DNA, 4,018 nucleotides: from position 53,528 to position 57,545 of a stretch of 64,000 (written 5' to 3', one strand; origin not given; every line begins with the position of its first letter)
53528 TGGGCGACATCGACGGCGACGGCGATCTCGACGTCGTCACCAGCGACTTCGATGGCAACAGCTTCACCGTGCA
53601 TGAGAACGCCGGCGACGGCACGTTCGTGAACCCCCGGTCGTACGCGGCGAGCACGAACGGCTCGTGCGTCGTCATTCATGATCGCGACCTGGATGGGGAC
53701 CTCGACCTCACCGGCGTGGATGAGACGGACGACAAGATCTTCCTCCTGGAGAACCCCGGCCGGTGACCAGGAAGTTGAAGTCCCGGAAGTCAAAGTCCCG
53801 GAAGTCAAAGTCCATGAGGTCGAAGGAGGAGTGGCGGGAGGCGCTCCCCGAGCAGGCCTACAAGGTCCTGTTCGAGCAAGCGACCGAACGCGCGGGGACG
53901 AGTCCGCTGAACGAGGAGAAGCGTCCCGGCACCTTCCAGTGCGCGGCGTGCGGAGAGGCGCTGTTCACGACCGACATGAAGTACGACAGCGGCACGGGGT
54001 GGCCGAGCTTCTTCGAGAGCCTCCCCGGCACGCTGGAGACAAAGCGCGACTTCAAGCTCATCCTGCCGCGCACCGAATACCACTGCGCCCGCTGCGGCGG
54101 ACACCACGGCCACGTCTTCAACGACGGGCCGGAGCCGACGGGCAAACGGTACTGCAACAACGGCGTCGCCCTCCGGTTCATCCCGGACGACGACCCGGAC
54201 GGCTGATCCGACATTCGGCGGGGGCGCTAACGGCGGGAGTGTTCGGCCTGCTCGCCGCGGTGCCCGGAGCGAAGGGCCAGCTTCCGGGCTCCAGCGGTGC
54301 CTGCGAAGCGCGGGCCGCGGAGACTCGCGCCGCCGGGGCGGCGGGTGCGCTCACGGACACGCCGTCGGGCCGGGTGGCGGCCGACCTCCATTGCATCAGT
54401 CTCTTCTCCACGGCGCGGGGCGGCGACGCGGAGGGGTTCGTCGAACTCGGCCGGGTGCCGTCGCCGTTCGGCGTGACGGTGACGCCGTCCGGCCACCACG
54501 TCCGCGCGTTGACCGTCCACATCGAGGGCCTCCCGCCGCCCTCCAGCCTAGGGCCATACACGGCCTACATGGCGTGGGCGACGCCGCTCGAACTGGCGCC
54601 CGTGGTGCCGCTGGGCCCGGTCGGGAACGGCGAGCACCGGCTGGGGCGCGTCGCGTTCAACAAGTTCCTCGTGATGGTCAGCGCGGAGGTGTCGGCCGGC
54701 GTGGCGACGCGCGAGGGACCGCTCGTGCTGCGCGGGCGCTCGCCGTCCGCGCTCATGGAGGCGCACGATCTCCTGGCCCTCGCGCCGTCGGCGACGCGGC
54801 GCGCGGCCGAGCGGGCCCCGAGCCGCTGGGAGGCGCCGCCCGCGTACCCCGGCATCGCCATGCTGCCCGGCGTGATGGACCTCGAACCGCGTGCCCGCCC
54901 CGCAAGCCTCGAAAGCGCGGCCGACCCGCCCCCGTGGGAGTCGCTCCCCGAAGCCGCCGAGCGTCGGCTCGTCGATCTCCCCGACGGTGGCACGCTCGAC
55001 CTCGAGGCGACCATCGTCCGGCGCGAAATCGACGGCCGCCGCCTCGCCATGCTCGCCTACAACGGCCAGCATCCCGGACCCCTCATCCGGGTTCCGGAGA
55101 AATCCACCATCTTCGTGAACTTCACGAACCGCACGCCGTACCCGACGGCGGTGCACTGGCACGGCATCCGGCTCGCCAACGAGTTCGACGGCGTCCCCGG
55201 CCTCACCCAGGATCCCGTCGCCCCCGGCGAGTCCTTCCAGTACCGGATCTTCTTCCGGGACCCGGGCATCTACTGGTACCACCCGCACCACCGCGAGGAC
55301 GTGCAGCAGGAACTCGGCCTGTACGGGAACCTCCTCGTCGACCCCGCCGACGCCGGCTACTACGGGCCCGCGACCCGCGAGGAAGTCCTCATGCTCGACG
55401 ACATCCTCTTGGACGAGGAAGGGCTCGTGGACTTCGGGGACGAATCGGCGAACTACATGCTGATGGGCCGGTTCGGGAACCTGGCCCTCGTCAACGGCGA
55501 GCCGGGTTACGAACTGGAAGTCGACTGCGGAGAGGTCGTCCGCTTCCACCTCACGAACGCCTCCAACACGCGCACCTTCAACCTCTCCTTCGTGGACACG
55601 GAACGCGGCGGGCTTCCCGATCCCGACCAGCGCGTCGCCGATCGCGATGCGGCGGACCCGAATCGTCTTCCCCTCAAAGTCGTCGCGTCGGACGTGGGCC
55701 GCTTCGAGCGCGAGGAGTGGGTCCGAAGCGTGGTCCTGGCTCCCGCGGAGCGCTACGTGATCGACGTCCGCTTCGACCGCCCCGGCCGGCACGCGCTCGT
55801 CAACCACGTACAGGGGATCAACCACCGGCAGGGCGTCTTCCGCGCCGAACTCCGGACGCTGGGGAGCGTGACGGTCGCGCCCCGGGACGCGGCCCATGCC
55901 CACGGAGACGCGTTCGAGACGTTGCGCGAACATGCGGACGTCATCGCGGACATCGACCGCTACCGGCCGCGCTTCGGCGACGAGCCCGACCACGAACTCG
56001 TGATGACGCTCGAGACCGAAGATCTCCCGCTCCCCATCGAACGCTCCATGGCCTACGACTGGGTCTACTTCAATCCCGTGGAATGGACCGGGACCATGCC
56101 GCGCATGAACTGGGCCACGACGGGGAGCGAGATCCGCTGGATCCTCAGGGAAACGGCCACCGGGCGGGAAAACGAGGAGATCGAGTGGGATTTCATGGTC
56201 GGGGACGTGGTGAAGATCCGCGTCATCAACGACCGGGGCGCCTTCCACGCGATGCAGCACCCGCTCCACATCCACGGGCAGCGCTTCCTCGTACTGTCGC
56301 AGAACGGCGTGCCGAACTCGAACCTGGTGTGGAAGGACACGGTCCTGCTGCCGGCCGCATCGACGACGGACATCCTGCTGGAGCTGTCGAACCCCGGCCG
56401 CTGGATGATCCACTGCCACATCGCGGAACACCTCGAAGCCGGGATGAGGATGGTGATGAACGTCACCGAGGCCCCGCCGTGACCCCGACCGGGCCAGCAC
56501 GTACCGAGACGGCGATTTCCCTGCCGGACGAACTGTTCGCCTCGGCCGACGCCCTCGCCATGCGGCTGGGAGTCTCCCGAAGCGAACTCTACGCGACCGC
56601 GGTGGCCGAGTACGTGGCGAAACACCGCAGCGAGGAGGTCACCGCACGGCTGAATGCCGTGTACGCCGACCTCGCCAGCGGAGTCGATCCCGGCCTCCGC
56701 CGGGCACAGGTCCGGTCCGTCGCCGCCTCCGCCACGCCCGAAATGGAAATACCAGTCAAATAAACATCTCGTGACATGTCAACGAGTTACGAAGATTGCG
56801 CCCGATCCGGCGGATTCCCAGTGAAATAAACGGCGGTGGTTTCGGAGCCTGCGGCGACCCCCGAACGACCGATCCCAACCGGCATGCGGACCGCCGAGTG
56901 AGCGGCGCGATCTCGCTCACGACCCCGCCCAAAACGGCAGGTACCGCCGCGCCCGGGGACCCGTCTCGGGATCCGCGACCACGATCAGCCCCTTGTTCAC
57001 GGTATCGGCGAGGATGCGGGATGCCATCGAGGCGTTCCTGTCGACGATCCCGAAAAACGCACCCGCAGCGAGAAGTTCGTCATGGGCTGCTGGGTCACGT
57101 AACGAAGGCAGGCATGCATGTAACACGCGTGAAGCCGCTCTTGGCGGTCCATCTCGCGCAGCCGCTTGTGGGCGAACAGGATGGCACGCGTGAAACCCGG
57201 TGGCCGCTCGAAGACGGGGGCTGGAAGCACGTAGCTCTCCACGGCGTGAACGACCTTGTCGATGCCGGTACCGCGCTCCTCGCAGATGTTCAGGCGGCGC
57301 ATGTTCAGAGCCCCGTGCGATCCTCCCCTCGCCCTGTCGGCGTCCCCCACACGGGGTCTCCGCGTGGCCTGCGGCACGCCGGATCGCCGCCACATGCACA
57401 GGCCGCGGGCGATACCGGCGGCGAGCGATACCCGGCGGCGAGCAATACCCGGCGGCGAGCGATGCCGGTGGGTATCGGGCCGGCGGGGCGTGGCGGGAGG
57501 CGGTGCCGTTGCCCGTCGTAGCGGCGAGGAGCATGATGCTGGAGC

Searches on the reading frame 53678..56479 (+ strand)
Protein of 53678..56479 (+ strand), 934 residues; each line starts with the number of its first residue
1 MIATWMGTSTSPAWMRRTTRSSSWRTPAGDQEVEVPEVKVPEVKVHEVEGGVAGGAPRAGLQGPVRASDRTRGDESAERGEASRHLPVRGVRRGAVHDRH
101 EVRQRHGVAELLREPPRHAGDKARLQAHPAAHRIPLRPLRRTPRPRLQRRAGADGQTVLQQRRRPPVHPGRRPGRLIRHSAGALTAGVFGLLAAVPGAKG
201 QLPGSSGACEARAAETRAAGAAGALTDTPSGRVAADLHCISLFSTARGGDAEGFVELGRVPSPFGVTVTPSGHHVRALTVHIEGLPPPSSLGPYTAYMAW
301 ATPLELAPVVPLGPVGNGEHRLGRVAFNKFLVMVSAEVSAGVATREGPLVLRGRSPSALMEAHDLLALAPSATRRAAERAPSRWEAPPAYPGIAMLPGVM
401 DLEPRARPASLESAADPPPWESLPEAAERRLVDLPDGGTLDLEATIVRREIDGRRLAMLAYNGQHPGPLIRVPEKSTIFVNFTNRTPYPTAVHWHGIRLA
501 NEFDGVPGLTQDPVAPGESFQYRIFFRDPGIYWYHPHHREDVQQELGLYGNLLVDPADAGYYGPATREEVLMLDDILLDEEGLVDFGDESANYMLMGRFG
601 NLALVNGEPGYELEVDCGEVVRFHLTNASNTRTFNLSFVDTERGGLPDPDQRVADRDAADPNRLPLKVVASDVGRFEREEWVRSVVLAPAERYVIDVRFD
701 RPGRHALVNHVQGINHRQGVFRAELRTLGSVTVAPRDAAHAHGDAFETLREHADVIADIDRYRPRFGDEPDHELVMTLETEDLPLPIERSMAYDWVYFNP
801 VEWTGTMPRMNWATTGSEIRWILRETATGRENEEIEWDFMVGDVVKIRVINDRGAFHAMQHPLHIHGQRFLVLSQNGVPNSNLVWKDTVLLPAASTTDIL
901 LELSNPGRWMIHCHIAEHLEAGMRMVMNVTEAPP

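Call 27: search_protein_families(library=pfam, max_evalue=1, proteins=[window:53678-56479:+])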
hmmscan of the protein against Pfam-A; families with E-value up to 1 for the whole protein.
window:53678-56479:+ (934 aa): 4 families
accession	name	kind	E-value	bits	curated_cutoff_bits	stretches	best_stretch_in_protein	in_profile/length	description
PF07732.21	Cu-oxidase_3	-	1.6e-30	106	21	1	452-557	10-117/119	Multicopper oxidase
PF07731.20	Cu-oxidase_2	-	1.9e-27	96.1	20.4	2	838-931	36-135/137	Multicopper oxidase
PF00394.28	Cu-oxidase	-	4.3e-06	27.4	21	1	833-919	56-143/157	Multicopper oxidase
PF06525.17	SoxE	-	0.031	14.2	21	0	893-930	103-139/149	Sulfocyanin (SoxE) domain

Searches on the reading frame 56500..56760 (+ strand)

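Call 12: search_protein_families(library=pfam, max_evalue=0.1, proteins=[window:56500-56760:+])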
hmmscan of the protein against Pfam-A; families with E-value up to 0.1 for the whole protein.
window:56500-56760:+ (87 aa): 4 families
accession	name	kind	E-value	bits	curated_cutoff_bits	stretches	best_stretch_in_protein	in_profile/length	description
PF01402.27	RHH_1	-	0.0017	18.6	20.5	1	6-39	4-37/39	Ribbon-helix-helix protein, copG family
PF12651.13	RHH_3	-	0.0018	18.6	21.6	1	1-43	2-44/44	Ribbon-helix-helix domain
PF03813.20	Nrap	-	0.03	14.9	31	1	5-51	4-49/149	Nrap protein domain 1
PF07878.17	RHH_5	-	0.031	14.4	26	1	5-42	5-42/43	CopG-like RHH_1 or ribbon-helix-helix domain, RHH_5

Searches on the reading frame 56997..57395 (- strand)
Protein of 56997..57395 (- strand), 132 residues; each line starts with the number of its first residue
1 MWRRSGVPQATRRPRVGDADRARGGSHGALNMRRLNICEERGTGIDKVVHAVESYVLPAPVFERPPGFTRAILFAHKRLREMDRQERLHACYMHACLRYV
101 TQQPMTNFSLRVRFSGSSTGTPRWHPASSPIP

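Call 12: search_protein_families(library=pfam, max_evalue=0.1, proteins=[window:56997-57395:-])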
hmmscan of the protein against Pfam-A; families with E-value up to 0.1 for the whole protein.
window:56997-57395:- (132 aa): 1 family
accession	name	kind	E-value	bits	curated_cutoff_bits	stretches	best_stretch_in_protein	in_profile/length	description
PF13749.12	HATPase_c_4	-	1.7e-06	28.4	26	1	32-72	48-88/89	Putative ATP-dependent DNA helicase recG C-terminal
